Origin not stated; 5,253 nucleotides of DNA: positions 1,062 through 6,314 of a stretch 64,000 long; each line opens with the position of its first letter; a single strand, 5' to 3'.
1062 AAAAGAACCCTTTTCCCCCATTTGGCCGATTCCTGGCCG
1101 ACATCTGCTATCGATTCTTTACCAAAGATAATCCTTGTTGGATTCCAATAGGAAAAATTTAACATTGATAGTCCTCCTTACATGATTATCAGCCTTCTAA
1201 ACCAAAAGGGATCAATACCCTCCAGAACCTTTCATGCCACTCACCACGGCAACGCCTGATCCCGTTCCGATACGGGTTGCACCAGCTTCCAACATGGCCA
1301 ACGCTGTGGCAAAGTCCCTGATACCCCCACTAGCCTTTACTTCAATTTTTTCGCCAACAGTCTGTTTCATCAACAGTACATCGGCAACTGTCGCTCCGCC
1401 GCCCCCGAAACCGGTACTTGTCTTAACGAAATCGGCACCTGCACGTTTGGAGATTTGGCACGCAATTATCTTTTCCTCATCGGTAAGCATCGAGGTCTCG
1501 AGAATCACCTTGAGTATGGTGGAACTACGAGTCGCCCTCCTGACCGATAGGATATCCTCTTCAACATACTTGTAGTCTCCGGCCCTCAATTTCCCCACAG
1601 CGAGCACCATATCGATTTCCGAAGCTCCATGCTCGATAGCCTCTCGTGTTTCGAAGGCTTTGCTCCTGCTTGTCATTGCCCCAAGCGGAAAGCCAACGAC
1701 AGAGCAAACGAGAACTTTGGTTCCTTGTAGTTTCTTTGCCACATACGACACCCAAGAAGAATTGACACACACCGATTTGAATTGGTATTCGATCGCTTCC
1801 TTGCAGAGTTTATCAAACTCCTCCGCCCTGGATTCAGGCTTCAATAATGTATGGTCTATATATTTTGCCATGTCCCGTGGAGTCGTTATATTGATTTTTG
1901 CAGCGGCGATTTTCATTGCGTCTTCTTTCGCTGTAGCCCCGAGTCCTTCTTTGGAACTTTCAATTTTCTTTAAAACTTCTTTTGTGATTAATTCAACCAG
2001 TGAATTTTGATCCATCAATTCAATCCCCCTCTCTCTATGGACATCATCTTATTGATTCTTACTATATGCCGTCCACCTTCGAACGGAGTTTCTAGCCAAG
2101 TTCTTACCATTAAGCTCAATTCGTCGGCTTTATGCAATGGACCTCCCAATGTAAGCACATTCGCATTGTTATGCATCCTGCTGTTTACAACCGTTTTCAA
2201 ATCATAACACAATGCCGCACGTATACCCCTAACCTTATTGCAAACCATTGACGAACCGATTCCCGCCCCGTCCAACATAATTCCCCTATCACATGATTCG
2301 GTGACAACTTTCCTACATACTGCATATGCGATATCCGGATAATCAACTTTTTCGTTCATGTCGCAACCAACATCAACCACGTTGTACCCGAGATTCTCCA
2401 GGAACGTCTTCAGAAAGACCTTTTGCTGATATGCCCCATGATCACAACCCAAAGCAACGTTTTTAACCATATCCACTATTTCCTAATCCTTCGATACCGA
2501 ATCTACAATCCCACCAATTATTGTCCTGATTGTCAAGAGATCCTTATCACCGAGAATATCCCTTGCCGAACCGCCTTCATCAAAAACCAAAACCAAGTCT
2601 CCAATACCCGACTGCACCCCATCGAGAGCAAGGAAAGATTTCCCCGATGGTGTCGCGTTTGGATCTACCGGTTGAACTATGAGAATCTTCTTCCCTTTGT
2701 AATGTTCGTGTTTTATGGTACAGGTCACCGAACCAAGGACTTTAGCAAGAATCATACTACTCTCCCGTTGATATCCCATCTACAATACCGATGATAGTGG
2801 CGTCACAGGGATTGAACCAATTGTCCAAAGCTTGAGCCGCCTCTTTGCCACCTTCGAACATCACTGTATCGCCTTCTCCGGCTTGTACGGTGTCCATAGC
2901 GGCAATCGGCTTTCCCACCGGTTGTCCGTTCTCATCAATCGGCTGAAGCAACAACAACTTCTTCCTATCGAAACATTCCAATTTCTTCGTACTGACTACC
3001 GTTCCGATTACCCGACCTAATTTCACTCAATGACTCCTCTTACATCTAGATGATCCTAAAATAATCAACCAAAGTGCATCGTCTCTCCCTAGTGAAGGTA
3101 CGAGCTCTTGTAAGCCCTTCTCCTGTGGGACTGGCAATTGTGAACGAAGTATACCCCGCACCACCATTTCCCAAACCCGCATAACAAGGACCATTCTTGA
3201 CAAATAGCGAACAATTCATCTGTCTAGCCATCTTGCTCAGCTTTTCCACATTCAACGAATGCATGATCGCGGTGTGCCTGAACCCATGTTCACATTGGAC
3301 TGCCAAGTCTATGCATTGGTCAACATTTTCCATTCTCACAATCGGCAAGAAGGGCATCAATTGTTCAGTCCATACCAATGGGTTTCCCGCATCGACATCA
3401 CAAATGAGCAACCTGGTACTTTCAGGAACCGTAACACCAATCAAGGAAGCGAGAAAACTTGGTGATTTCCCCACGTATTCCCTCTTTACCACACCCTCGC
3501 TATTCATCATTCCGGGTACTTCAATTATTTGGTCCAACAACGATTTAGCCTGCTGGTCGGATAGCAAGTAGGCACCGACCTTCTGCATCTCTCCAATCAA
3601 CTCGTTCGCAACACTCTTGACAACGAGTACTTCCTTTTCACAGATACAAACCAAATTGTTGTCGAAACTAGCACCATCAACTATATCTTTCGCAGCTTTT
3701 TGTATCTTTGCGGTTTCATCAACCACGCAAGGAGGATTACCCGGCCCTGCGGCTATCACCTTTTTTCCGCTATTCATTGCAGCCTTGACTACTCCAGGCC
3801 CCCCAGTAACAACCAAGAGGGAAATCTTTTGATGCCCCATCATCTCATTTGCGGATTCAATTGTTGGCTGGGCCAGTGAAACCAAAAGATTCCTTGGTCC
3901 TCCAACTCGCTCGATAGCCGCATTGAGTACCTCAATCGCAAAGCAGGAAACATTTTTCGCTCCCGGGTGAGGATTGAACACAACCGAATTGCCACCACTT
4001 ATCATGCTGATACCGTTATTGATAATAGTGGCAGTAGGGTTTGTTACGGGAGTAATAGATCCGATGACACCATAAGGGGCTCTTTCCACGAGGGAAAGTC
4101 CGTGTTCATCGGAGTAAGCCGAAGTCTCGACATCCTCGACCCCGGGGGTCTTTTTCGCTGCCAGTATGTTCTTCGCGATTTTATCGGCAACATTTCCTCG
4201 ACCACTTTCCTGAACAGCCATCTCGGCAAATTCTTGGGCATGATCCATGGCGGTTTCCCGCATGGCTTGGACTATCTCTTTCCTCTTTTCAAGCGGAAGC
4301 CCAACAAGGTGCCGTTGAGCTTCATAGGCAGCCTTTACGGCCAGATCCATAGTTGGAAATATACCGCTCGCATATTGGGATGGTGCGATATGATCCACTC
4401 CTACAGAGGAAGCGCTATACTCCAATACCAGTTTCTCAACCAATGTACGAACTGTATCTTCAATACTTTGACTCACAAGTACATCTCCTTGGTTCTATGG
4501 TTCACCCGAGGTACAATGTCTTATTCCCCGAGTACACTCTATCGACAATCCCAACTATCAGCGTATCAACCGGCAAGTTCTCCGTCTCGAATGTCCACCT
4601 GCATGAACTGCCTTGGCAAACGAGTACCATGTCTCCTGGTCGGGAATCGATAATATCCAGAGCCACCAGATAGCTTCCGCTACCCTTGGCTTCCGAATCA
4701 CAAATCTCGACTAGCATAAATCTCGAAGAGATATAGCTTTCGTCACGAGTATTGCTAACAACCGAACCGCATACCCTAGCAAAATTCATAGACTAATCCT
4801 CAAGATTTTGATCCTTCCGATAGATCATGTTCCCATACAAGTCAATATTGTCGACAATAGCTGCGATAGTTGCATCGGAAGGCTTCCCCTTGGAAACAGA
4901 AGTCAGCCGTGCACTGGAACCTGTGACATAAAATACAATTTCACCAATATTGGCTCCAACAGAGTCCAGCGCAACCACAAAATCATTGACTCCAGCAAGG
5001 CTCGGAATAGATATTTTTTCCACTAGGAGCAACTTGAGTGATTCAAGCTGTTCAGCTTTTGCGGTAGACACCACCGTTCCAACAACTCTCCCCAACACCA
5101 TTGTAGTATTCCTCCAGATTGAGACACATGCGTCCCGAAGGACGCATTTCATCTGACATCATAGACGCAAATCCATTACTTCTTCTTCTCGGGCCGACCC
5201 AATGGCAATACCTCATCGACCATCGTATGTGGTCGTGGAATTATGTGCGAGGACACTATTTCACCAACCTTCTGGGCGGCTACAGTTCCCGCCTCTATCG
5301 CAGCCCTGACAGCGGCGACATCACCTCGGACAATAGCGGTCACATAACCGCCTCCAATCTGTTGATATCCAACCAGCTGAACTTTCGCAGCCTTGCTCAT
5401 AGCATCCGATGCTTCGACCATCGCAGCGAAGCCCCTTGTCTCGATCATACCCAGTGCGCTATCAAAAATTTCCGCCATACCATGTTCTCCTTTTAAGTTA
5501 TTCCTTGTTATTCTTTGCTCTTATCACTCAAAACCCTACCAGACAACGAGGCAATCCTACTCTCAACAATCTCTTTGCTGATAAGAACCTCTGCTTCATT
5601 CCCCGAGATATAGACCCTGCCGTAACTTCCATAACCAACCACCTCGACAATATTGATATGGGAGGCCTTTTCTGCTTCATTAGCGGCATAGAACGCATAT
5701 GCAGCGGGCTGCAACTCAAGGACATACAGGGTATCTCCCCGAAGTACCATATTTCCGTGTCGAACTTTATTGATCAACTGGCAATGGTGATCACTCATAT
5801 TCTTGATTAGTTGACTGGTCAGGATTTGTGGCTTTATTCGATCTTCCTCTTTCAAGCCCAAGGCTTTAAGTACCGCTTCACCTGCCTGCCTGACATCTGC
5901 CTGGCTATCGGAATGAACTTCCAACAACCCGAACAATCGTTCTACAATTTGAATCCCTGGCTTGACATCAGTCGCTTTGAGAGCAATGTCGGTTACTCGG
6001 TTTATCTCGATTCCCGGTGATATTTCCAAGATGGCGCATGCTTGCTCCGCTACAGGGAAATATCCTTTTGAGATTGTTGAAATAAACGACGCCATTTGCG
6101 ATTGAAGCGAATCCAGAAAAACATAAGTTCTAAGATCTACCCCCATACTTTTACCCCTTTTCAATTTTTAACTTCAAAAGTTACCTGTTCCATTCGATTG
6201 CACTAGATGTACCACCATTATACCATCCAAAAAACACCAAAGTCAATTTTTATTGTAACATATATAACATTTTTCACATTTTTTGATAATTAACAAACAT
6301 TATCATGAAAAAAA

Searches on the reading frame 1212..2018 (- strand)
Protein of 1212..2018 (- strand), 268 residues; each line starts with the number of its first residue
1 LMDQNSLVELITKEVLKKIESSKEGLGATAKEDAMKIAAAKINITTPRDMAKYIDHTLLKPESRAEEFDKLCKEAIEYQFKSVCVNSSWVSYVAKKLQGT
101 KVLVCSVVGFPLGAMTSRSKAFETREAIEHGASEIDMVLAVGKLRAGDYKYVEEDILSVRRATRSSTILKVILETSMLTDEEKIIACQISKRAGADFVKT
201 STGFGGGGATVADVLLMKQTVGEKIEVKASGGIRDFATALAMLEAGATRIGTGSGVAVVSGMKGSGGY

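Call 16: search_protein_families(library=pfam, proteins=[window:1212-2018:-])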
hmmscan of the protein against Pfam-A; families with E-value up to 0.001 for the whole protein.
window:1212-2018:- (268 aa): 1 family
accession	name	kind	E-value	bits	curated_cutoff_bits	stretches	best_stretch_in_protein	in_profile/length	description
PF01791.15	DeoC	-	1.9e-16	60.9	23.8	1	50-255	2-223/229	DeoC/LacD family aldolase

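Call 18: search_protein_families(library=ncbifam, proteins=[window:1212-2018:-])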
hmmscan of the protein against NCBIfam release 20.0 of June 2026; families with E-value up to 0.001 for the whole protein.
window:1212-2018:- (268 aa): 1 family
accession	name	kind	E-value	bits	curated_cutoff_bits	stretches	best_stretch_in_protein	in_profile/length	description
TIGR00126.1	deoC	equivalog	6e-83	277.4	117.3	1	50-258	2-209/211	deoxyribose-phosphate aldolase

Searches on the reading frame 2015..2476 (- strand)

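Call 16: search_protein_families(library=pfam, proteins=[window:2015-2476:-])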
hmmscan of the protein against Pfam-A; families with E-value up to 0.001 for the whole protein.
window:2015-2476:- (153 aa): 1 family
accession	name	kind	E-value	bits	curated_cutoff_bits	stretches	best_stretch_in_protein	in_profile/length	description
PF02502.23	LacAB_rpiB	-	2.3e-47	160.9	24.7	1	7-144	1-138/138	Ribose/Galactose Isomerase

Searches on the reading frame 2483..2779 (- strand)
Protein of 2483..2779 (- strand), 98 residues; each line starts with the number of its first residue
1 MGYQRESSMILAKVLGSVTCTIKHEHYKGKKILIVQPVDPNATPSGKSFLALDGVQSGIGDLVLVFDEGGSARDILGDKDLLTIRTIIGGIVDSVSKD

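Call 16: search_protein_families(library=pfam, proteins=[window:2483-2779:-])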
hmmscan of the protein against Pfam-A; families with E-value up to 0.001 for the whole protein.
window:2483-2779:- (98 aa): 1 family
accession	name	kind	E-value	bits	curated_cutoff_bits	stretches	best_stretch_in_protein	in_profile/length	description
PF03319.19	EutN_CcmL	-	2.2e-22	79.8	25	1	9-93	1-83/83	Ethanolamine utilisation protein EutN/carboxysome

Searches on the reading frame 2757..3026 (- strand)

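Call 16: search_protein_families(library=pfam, proteins=[window:2757-3026:-])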
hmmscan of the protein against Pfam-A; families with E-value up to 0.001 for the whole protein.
window:2757-3026:- (89 aa): 1 family
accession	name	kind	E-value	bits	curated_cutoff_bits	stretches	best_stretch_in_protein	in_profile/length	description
PF03319.19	EutN_CcmL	-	2.3e-26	92.5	25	1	1-83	1-83/83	Ethanolamine utilisation protein EutN/carboxysome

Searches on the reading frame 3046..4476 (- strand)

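Call 16: search_protein_families(library=pfam, proteins=[window:3046-4476:-])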
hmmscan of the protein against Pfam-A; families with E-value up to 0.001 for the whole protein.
window:3046-4476:- (476 aa): 1 family
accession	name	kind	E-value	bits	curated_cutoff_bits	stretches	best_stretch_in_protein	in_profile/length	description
PF00171.27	Aldedh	-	2.5e-34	119.1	23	1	43-299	31-291/461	Aldehyde dehydrogenase family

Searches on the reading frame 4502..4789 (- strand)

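Call 16: search_protein_families(library=pfam, proteins=[window:4502-4789:-])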
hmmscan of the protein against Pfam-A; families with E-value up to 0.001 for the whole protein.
window:4502-4789:- (95 aa): 1 family
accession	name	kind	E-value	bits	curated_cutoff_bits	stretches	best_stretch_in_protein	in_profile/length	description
PF03319.19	EutN_CcmL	-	9.3e-24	84.2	25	1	1-83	1-83/83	Ethanolamine utilisation protein EutN/carboxysome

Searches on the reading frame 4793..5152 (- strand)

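Call 16: search_protein_families(library=pfam, proteins=[window:4793-5152:-])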
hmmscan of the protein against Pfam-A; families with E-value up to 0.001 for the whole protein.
window:4793-5152:- (119 aa): 1 family
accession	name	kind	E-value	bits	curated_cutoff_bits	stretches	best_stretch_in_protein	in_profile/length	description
PF03319.19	EutN_CcmL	-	1.1e-23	83.9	25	1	18-101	1-83/83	Ethanolamine utilisation protein EutN/carboxysome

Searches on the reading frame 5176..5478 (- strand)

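Call 16: search_protein_families(library=pfam, proteins=[window:5176-5478:-])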
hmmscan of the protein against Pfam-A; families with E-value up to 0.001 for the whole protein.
window:5176-5478:- (100 aa): 1 family
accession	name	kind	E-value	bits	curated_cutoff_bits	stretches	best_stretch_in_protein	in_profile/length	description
PF00936.24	BMC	-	1.5e-29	102.2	24.5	1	8-83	1-75/75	BMC domain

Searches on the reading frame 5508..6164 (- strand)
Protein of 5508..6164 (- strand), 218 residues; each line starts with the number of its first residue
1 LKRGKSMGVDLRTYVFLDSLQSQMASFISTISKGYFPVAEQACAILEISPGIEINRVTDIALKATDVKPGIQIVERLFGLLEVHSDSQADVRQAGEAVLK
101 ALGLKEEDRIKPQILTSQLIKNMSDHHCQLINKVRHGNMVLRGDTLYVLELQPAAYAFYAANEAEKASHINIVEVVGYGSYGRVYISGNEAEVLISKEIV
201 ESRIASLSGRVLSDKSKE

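Call 15: search_protein_families(library=pfam, proteins=[window:5508-6164:-])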
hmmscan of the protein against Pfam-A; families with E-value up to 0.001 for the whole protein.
window:5508-6164:- (218 aa): 1 family
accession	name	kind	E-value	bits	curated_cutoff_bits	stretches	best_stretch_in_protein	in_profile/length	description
PF00936.24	BMC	-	4.5e-05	23.8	24.5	0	148-204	4-61/75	BMC domain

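Call 76: find_homologous_proteins(query=window:5508-6164:-, max_evalue=1e-20)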
Query window:5508-6164:- (218 aa): 8000 proteins with E <= 1e-20 among 8000 candidates; the best 120 are listed.
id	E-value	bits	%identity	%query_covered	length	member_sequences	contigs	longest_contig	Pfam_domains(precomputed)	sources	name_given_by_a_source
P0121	5.1e-129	446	100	97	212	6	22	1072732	PF27545.1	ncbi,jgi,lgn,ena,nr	ncbi:MAG: hypothetical protein VB025_07995 [Sphaerochaeta sp.]|nr:hypothetical protein [Sphaerochaet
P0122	4.3e-114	397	87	94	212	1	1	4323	PF27545.1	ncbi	-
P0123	1.4e-113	396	85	97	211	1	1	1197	PF27545.1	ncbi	-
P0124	1.9e-113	395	85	97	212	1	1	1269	PF27545.1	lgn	-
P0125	3.9e-113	394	85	97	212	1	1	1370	PF27545.1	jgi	-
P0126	1.6e-112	392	84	97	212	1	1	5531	PF27545.1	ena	-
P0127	3.7e-112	391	85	97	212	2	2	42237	PF27545.1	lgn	-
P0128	6.5e-112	390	86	94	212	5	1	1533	PF27545.1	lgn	-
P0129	7.5e-112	390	83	97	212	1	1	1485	PF27545.1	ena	-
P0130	1.3e-110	386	83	97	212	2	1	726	PF27545.1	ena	-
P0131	4.7e-110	384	83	97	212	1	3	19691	PF27545.1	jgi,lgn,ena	jgi:hypothetical protein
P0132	5.0e-110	384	84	96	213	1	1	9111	PF27545.1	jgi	-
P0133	1.1e-109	383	83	97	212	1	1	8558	PF27545.1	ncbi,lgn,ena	-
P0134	1.3e-109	383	85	94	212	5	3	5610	PF27545.1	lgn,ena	-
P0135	2.1e-109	382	80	97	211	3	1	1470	PF27545.1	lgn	-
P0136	1.4e-108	379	82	97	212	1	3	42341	PF27545.1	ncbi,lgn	ncbi:MAG: hypothetical protein ACOCW6_00700 [Spirochaetota bacterium]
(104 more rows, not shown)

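Call 77: find_encoding_contigs(protein=P0127, flank=10000, max_places=1)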
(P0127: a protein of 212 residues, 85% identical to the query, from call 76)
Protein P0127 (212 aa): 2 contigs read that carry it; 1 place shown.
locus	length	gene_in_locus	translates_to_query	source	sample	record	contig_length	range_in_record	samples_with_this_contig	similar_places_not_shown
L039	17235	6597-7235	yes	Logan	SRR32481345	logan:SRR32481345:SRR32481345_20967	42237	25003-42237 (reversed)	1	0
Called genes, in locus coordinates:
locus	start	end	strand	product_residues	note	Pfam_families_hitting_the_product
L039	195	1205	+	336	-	PF01547:SBP_bac_1, PF13531:SBP_bac_11, PF13416:SBP_bac_8, PF13343:SBP_bac_6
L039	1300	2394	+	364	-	PF00005:ABC_tran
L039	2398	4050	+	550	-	PF00528:BPD_transp_1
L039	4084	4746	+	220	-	PF00702:Hydrolase, PF13419:HAD_2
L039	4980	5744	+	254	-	PF00106:adh_short, PF23441:SDR (weak), PF08659:KR, PF13561:adh_short_C2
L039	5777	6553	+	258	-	PF00106:adh_short, PF08659:KR, PF13561:adh_short_C2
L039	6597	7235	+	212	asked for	PF27545:CsoS1D_N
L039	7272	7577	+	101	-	PF00936:BMC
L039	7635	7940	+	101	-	PF03319:EutN_CcmL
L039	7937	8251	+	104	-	PF03319:EutN_CcmL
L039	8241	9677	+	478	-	PF00171:Aldedh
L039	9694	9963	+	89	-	PF03319:EutN_CcmL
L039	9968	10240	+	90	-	PF03319:EutN_CcmL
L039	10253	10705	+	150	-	PF02502:LacAB_rpiB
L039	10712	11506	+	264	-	PF01791:DeoC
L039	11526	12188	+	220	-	PF00834:Ribul_P_3_epim, PF01729:QRPTase_C (faint)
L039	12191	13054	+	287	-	PF01263:Aldose_epim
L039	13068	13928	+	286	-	PF01261:AP_endonuc_2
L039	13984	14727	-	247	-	PF00106:adh_short, PF08659:KR (weak), PF13561:adh_short_C2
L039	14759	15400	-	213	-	PF00596:Aldolase_II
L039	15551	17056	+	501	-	PF00370:FGGY_N, PF02782:FGGY_C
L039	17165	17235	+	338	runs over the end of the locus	PF04198:Sugar-bind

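Call 78: find_encoding_contigs(protein=P0136, flank=10000, max_places=1)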
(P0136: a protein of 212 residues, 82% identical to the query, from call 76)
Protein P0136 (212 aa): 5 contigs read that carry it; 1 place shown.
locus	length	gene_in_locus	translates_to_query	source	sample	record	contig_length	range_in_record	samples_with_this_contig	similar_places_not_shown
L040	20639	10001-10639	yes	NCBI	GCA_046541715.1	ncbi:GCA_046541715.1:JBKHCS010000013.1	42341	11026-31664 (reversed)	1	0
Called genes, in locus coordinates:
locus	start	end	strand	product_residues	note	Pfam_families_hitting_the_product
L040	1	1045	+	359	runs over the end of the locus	PF00532:Peripla_BP_1, PF13407:Peripla_BP_4, PF13377:Peripla_BP_3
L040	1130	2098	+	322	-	PF02653:BPD_transp_2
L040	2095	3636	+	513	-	PF00005:ABC_tran, PF13304:AAA_21 (faint), PF00005:ABC_tran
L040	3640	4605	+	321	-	PF02653:BPD_transp_2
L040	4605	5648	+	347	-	PF00532:Peripla_BP_1, PF13407:Peripla_BP_4, PF13458:Peripla_BP_6 (weak), PF13377:Peripla_BP_3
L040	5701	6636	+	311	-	PF00294:PfkB, PF08543:Phos_pyr_kin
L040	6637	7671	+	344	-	PF00389:2-Hacid_dh, PF02826:2-Hacid_dh_C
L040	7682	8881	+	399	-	PF01408:GFO_IDH_MocA, PF02894:GFO_IDH_MocA_C, PF22725:GFO_IDH_MocA_C3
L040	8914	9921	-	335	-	PF04198:Sugar-bind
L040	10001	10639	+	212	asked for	PF27545:CsoS1D_N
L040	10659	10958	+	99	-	PF00936:BMC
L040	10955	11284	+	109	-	PF03319:EutN_CcmL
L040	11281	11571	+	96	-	PF03319:EutN_CcmL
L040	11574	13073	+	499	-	PF00171:Aldedh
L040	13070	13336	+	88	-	PF03319:EutN_CcmL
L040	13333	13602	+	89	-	PF03319:EutN_CcmL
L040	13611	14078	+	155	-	PF02502:LacAB_rpiB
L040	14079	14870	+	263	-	PF01791:DeoC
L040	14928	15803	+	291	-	PF01263:Aldose_epim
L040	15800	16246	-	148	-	PF02082:Rrf2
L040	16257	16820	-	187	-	PF08207:EFP_N, PF01132:EFP, PF09285:Elong-fact-P_C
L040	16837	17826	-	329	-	PF00152:tRNA-synt_2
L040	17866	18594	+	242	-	PF01048:PNP_UDP_1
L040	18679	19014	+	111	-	PF00581:Rhodanese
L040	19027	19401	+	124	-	PF00581:Rhodanese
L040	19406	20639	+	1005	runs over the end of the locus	PF00675:Peptidase_M16 (weak), PF05193:Peptidase_M16_C, PF08367:M16C_assoc, PF05193:Peptidase_M16_C, PF22516:PreP_C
